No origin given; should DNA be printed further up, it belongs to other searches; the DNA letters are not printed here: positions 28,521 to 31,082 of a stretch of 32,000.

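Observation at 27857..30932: Orphan VirB4-family ATPase with disordered termini, paired only with an ORFan under a near-consensus promoter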

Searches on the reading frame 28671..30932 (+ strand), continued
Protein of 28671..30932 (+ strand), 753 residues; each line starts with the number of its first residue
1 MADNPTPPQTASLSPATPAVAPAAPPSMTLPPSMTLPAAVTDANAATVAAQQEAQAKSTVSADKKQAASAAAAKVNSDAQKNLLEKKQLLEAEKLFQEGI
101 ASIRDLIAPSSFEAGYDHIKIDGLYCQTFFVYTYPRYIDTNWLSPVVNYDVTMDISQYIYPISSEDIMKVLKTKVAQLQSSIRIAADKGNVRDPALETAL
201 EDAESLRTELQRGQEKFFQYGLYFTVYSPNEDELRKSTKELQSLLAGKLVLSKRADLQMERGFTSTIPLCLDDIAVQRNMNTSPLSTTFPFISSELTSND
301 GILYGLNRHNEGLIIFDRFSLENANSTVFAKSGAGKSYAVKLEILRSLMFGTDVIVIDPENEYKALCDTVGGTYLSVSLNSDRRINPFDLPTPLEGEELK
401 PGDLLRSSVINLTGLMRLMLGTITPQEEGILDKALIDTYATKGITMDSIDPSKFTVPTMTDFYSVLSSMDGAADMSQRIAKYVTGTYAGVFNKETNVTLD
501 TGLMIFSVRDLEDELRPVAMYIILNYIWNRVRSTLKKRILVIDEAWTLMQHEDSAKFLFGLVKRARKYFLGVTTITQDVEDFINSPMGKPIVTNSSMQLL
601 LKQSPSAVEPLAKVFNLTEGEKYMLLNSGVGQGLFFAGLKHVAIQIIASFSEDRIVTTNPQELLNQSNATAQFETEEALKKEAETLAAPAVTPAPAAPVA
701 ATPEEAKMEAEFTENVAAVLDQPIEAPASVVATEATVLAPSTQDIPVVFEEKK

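Call 54: search_dna_similar(query=window:28671-30932:+, collection=plasmids, mode=protein, max_rows=25, rows=best)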
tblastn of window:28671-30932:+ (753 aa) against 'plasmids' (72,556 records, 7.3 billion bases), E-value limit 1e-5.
The search stops at 5000 records and this limit was reached: more records match than are counted here, and every count below describes the 5000 best-scoring records only.
Records with a match: at least 5000; places in all: 5179; records where one place covers at least 80% of the query: 0.
Best place of each record, by identity: <60% 5000.
By first word of the organism name: Escherichia 2104; Klebsiella 473; Bacillus 393; Enterococcus 242; Salmonella 217; Staphylococcus 175; Shigella 104; Lactiplantibacillus 93; Vibrio 79; Lactococcus 76; and 201 more.
By predicted mobility (MOB-suite, as given by PLSDB): conjugative 4185; non-mobilizable 658; mobilizable 157.
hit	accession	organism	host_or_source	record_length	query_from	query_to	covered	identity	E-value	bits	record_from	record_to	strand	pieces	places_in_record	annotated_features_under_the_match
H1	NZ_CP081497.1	Streptomyces sp. BHT-5-2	whole organism,plant soil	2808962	101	666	75%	36.8%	7e-102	352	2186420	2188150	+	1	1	none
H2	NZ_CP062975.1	Pontibacillus sp. ALD_SL1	mangrove mud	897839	99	663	75%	36.8%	3e-122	411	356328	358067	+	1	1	VirB4-like conjugal transfer ATPase, CD1110 family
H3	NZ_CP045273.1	Priestia megaterium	pure culture,Paper surface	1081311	99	662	75%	35.4%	5e-55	383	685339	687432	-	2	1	none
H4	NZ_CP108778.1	Embleya sp. NBC_00896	-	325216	119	669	73%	35.6%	1e-107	369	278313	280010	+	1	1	ATP-binding protein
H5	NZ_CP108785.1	Embleya sp. NBC_00888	-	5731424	128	658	71%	36.2%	2e-90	318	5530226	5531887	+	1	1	none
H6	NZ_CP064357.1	Miltoncostaea oceani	pure culture,marine sediment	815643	99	663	75%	30.2%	2e-80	289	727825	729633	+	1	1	DUF87 domain-containing protein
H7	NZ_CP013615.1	Clostridium perfringens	canine,Pure culture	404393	99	656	74%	29.6%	3e-69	255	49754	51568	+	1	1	DUF87 domain-containing protein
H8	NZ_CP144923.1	Brevibacillus borstelensis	-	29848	104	638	71%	30.4%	6e-70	258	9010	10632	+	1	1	VirB4-like conjugal transfer ATPase, CD1110 family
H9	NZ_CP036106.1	Bacillus mycoides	cell culture,soil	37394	103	662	74%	28.8%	2e-61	232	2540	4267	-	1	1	DUF87 domain-containing protein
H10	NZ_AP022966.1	Bacillus cereus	-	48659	103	662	74%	28.7%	3e-62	234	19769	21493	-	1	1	DUF87 domain-containing protein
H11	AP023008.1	Bacillus cereus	-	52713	103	662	74%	28.7%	3e-62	234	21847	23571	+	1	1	hypothetical protein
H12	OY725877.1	Subdoligranulum variabile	-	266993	102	663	75%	28.5%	5e-51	201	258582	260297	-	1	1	none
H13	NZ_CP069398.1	Priestia megaterium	Homo sapiens,Pure culture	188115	100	655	74%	28.6%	6e-57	219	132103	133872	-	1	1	hypothetical protein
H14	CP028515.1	Carboxydocella thermautotrophica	environmental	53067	105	663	74%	28.3%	8e-58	221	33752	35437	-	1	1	hypothetical protein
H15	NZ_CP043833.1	Bacillus sp. BS98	oyster,whole organism,intestinal tract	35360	102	661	74%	28.1%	8e-53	206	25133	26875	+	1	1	DUF87 domain-containing protein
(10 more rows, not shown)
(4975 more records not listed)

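Call 70: search_protein_families(library=pfam, proteins=[L001:9285-9926:+, L003:9476-9946:+, L004:9223-9852:-], max_evalue=1)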
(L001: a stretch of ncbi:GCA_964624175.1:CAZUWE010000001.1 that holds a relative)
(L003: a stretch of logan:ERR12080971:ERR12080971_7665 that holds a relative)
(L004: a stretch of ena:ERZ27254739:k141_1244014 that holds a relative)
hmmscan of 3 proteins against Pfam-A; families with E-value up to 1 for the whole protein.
L001:9285-9926:+ (213 aa): 0 families

L003:9476-9946:+ (156 aa): 1 family
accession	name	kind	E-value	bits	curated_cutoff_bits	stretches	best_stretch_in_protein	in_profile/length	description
PF23637.1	SH3BP4_C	-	0.041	14.3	27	1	14-68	53-106/110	SH3BP4 C-terminal helical domain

L004:9223-9852:- (209 aa): 2 families
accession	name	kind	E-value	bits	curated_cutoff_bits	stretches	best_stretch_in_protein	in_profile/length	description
PF14276.11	DUF4363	-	0.036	14.5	27.5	0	176-204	65-93/107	Domain of unknown function (DUF4363)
PF12490.13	BCAS3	-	0.043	14.4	19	1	40-115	62-133/146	BCAS3 microtubule associated cell migration factor, C-terminal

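Call 76: predict_structure(alignment_id=A3)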
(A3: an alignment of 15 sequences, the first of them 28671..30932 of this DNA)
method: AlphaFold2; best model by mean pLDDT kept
length: 753 residues; sequences in the alignment: 15
mean_pLDDT: 39.3   pTM: 0.27
mean pLDDT of the five models: 39.3, 39.3, 39.0, 37.4, 36.6
residues with pLDDT >= 90: 0; 70-90: 34; 50-70: 110; < 50: 609
segments of 3 or more residues with pLDDT < 50: 1-89, 91-124, 129-171, 189-196, 198-200, 202-224, 244-366, 369-399, 405-409, 495-505, 511-518, 530-753
pLDDT, mean of each block of 10 residues (from residue 1): 28 27 27 25 31 30 40 36 46 38 29 32 48 34 39 37 41 51 49 46 45 33 52 61 43 26 21 21 24 26 29 38 34 33 41 40 47 45 37 45 48 55 66 72 64 65 79 73 60 51 48 48 51 39 26 28 25 26 31 35 42 41 38 22 23 28 37 35 30 28 37 38 29 25 30 32
secondary structure, 60 per line:
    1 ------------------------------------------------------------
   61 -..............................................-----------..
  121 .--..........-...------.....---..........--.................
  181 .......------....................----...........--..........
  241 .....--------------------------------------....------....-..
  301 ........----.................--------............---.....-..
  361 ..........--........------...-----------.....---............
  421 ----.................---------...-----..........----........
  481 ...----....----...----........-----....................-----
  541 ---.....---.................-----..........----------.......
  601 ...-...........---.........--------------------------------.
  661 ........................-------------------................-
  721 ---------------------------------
elements in order (helices of 4 or more, strands of 3 or more residues): H62-107 E119-121 E124-133 H144-148 E152-161 H164-187 H194-213 E218-228 H231-245 H284-287 H294-297 H299-308 E313-317 H318-329 H338-349 E353-357 H359-370 H373-380 H401-405 E409-411 H412-420 H425-441 H459-468 H473-483 H488-491 E496-498 E503-507 H516-535 H544-548 H552-568 H574-583 H594-603 H605-615 H619-627 H660-684 H704-719

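Call 78: list_cluster_members(proteins=[P0004, P0012, P0017, P0025, P0043])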
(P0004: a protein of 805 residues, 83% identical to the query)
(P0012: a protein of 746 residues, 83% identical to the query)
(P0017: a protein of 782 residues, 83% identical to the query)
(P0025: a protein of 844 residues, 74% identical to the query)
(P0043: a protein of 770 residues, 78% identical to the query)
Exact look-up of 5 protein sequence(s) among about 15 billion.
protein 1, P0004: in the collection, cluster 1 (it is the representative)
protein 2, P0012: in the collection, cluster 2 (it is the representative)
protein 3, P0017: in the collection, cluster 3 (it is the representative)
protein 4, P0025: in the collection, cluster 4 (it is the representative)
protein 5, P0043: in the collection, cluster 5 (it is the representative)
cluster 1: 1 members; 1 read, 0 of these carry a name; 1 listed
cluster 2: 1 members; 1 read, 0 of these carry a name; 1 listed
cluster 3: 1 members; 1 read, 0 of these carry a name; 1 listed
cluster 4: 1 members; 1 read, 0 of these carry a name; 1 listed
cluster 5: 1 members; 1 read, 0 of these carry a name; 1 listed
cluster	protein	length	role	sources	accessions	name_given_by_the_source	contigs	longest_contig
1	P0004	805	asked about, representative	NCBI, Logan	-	-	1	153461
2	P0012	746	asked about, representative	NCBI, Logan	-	-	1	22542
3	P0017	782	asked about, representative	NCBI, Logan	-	-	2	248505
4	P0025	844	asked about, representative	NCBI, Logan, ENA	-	-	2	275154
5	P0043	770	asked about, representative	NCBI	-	-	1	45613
